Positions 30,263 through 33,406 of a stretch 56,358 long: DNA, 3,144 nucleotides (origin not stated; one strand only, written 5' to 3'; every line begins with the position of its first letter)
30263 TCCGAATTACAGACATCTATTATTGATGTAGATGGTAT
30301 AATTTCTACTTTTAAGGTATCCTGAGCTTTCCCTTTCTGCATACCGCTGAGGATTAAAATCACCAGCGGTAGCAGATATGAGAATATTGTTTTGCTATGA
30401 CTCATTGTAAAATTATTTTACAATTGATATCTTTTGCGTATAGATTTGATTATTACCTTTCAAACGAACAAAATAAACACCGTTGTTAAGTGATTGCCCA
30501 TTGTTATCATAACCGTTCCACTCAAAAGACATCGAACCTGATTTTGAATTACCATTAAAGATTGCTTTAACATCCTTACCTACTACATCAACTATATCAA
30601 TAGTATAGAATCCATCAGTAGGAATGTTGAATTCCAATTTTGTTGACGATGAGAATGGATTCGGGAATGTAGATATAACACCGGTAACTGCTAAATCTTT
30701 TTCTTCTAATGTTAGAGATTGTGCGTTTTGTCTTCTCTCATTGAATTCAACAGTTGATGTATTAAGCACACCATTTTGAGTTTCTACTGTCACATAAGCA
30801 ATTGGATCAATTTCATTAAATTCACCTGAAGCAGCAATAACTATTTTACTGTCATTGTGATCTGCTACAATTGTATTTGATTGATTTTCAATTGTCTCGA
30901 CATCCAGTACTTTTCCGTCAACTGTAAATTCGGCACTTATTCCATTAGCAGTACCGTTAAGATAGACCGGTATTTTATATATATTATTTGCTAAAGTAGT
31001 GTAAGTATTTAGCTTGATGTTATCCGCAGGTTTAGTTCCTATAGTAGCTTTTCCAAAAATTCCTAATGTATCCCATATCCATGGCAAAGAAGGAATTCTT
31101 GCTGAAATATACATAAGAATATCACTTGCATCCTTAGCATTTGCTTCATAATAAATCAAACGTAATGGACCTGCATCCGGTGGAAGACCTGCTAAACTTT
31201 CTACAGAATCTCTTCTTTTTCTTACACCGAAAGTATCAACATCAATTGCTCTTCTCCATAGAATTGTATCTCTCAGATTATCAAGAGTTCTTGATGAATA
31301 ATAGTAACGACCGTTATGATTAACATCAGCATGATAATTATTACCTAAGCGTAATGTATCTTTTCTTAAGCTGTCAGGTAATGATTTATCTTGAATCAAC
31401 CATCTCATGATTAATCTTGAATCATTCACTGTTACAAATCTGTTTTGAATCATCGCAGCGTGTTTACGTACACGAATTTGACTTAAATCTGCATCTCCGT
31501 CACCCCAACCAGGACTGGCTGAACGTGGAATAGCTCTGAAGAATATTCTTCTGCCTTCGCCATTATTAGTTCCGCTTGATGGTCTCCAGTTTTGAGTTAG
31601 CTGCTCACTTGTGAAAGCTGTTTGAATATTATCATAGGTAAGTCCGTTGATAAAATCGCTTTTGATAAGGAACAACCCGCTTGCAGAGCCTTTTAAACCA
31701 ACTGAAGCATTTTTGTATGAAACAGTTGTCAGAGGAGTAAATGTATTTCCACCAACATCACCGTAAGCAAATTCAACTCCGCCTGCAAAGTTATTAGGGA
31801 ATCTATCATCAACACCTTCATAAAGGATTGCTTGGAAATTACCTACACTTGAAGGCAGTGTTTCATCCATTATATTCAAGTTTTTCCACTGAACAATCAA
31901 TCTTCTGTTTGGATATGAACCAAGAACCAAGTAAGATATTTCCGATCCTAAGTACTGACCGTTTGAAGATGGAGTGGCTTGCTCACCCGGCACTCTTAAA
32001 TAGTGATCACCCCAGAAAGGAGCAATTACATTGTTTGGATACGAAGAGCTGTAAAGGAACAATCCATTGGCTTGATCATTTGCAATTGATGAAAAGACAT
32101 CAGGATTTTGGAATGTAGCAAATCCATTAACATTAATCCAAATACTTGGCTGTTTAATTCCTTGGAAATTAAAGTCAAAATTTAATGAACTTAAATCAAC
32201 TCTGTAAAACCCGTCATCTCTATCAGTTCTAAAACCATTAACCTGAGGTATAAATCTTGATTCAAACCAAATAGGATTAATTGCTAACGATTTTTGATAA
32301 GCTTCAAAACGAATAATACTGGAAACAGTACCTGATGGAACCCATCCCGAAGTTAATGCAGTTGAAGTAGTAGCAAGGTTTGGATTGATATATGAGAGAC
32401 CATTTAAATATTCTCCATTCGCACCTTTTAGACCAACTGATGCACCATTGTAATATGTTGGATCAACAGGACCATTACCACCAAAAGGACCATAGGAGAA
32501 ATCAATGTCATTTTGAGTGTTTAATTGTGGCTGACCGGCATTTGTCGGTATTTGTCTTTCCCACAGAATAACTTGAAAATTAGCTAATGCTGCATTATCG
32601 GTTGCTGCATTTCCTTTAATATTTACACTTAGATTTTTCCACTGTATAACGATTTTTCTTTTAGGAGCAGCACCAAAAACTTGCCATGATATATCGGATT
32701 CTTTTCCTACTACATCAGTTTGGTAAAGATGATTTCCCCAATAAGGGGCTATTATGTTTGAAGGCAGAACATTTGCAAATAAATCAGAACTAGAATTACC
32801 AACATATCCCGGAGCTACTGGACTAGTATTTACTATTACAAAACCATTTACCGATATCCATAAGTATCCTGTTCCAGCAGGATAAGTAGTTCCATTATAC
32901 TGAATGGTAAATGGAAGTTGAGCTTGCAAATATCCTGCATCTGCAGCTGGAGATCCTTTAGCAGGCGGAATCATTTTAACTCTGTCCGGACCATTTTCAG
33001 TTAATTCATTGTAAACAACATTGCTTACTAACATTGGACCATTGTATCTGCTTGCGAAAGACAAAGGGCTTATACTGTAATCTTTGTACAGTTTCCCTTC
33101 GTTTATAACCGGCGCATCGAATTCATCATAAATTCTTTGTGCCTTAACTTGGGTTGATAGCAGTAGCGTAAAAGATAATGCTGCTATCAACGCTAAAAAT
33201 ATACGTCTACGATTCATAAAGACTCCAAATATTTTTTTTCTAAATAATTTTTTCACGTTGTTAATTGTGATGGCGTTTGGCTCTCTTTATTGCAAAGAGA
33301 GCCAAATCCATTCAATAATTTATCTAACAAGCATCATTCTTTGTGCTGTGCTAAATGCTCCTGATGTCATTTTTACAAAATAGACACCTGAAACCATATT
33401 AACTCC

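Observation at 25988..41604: Terminator-bounded ~15 kb co-directional unit: YfgM-like TPR gene plus four back-to-back T9SS-cargo genes, a candidate multi-component cell-surface apparatus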

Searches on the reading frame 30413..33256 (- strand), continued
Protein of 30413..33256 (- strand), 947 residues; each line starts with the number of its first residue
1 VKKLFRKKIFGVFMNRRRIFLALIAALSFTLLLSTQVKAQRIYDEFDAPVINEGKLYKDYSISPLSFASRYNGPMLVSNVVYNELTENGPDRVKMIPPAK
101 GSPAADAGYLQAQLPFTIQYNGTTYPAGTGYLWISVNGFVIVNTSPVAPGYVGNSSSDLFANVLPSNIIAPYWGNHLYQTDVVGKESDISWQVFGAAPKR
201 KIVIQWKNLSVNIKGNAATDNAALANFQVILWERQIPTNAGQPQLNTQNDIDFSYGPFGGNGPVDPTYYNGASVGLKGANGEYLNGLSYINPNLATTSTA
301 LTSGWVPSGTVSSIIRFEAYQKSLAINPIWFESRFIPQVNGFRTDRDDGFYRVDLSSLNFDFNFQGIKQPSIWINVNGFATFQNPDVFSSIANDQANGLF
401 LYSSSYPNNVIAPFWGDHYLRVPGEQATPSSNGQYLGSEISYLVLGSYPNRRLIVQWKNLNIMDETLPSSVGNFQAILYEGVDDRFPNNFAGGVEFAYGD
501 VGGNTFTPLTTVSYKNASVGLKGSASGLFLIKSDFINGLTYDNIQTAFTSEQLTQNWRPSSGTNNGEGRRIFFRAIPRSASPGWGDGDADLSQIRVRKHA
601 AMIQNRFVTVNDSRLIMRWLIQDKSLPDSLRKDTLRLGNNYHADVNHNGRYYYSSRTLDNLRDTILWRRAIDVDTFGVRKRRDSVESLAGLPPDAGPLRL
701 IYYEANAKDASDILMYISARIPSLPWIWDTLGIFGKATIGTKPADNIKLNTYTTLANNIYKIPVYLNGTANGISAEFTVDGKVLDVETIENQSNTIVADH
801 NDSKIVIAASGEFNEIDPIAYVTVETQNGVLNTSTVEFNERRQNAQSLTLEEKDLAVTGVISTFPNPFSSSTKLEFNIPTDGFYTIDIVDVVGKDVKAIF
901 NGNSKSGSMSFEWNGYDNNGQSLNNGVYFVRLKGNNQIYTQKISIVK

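Call 49: predict_structure(alignment_id=A3)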
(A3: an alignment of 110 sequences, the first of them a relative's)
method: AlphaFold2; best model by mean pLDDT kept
length: 934 residues; sequences in the alignment: 110
mean_pLDDT: 84.7   pTM: 0.68
mean pLDDT of the five models: 84.7, 84.3, 84.0, 82.6, 81.7
residues with pLDDT >= 90: 423; 70-90: 384; 50-70: 105; < 50: 22
segments of 3 or more residues with pLDDT < 50: 19-25, 723-726, 839-846
pLDDT, mean of each block of 10 residues (from residue 1): 71 60 55 87 88 88 87 78 69 81 91 94 95 90 93 94 87 91 86 91 71 94 57 82 80 85 94 93 95 89 91 92 85 93 88 88 95 73 90 90 96 93 95 86 97 95 90 72 94 93 95 65 91 88 89 84 75 88 77 91 84 61 82 84 78 77 64 73 67 90 88 72 57 89 88 89 92 89 90 91 92 90 87 77 54 89 88 91 92 89 91 91 86 86
secondary structure, 60 per line:
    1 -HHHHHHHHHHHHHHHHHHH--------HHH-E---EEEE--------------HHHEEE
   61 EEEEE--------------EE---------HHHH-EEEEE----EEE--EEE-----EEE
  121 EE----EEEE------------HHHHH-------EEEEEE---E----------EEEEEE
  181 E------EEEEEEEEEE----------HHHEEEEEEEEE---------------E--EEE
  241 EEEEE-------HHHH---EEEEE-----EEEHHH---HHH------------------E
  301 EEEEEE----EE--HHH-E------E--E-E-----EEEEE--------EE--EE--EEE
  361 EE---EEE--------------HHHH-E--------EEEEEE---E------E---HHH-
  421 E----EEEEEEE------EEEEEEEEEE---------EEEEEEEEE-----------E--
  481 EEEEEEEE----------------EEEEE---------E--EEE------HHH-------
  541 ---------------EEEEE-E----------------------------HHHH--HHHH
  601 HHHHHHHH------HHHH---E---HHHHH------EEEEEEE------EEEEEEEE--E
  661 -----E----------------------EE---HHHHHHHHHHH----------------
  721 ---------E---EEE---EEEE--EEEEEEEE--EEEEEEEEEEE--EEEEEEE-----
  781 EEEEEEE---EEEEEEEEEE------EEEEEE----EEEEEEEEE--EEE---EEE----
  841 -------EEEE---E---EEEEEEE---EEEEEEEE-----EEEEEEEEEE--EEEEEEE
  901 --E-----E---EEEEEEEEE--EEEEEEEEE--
elements in order (helices of 4 or more, strands of 3 or more residues): H2-20 E37-40 E58-65 H91-94 E96-100 E105-107 E110-112 E118-122 E127-130 H143-147 E155-160 E175-181 E188-197 E211-219 E238-245 H253-256 E260-264 E270-272 E300-306 E337-341 E358-362 E366-368 H383-386 E397-402 E426-432 E439-448 E458-466 E481-488 E505-509 E522-524 E556-560 H591-594 H597-608 H615-618 H626-630 E637-643 E650-657 H694-704 E734-736 E740-743 E746-753 E756-766 E769-775 E781-787 E791-800 E807-812 E817-825 E828-830 E834-836 E848-851 E859-865 E869-876 E882-891 E894-900 E913-921 E924-932
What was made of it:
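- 30413..33217 (-): g934: signal peptide, two NIDO-like domains, a conserved helical segment (WGDGDAD...DVNHNGR), a cohesin-like beta-sandwich and a type A CTD. The AF2 model has pLDDT 84.7 (call 49).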

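Call 54: fold_search(model_id=the predicted structure, library=pdb)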
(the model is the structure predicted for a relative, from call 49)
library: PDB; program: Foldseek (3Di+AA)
matches with E <= 10: 1225; with E <= 0.001: 25
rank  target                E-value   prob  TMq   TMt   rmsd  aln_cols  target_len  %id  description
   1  8jmw_A                3.7e-07  1.00  0.08  0.14  16.2       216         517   15  Fibril form of serine peptidase Vpr (released 2023-12-06)
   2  2w1n                  6.9e-07  1.00  0.10  0.34  19.2       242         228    9  cohesin and fibronectin type-III double module construct from the Clostridium perfringens glycoside hydrolase GH84C (released 2009-02-03)
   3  3k6s_E                2.2e-06  0.69  0.11  0.11  35.0      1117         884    8  Structure of integrin alphaXbeta2 ectodomain (released 2010-01-12)
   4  3k6s_C                3.3e-06  0.60  0.11  0.11  35.2      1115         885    9  Structure of integrin alphaXbeta2 ectodomain (released 2010-01-12)
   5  3k71_C                4.7e-06  0.51  0.10  0.10  35.3      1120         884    8  Structure of integrin alphaX beta2 ectodomain (released 2010-01-12)
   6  3k71_E                6.8e-06  0.51  0.10  0.11  35.2      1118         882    8  Structure of integrin alphaX beta2 ectodomain (released 2010-01-12)
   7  5n9b                  1.0e-05  1.00  0.07  0.22  15.2       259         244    8  Crystal Structure of unliganded human IL-17RA (released 2018-06-13)
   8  3k6s_A                1.2e-05  0.60  0.11  0.10  34.9      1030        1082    8  Structure of integrin alphaXbeta2 ectodomain (released 2010-01-12)
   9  6za2_A                3.4e-05  1.00  0.10  0.09  14.0       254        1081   11  Crystal structure of dimeric latent PorU from Porphyromonas gingivalis (released 2021-09-29)
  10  6za2_B                4.9e-05  1.00  0.10  0.09  14.1       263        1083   11  Crystal structure of dimeric latent PorU from Porphyromonas gingivalis (released 2021-09-29)
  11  3jvf_C                5.2e-05  1.00  0.08  0.20  15.3       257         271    7  Crystal structure of an Interleukin-17 receptor complex (released 2009-10-20)
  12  1xf1_A                5.5e-05  1.00  0.08  0.08  16.8       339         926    9  Structure of C5a peptidase- a key virulence factor from Streptococcus (released 2005-11-22)
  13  3eif                  5.5e-05  1.00  0.08  0.08  17.4       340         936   10  1.9 angstrom crystal structure of the active form of the C5a peptidase from Streptococcus pyogenes (ScpA) (released 2009-02-24)
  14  5m11                  6.4e-05  0.44  0.08  0.10  30.9       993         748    9  Structural and functional probing of PorZ, an essential bacterial surface component of the type-IX secretion system of h (released 2016-11-09)
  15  7usm_A                7.9e-05  0.35  0.11  0.11  34.3      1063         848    8  Integrin alphaM/beta2 ectodomain (released 2022-08-17)
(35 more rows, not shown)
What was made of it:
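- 30413..33217 (-): Foldseek finds 2w1n (cohesin+FN3, E 6.9e-7) and 2jh2_B (cohesin-like, TM 0.50) (call 54).
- On Cohesin-dockerin system: Foldseek on the g934 model finds 2w1n (E 6.9e-7) and 2jh2_B (TM 0.50) (call 54).
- Closest known: Non-cellulosomal cohesin-dockerin modules. Same: The penultimate domain of g934 matches these cohesin structures by fold (call 54).
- Tried and rejected: The integrin hits have TM of about 0.1 and were dismissed (call 54).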

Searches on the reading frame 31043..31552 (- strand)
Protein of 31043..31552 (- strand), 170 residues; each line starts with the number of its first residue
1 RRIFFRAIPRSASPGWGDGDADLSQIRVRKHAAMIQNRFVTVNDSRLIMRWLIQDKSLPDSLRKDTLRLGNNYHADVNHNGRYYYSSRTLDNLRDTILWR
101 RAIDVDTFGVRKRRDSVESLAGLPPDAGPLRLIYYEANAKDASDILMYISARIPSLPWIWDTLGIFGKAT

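Call 82: search_protein_families(library=pfam, proteins=[window:31043-31552:-], max_evalue=10)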
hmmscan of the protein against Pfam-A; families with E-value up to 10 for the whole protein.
seq(170 aa): 0 families
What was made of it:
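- Tried and rejected: The dockerin test was negative on native segments (calls 82 protein 1, 90).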

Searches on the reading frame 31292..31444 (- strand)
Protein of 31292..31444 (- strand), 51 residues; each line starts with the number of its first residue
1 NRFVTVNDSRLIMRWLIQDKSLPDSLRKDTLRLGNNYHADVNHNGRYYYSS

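Call 90: search_protein_families(library=pfam, proteins=[window:31292-31444:-], max_evalue=10)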
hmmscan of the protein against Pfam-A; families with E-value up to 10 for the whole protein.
seq(51 aa): 0 families
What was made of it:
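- Closest known: Non-cellulosomal cohesin-dockerin modules. Different: The dockerin-like segment is interrupted by two insertions and is not recognised in its native form (call 90).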
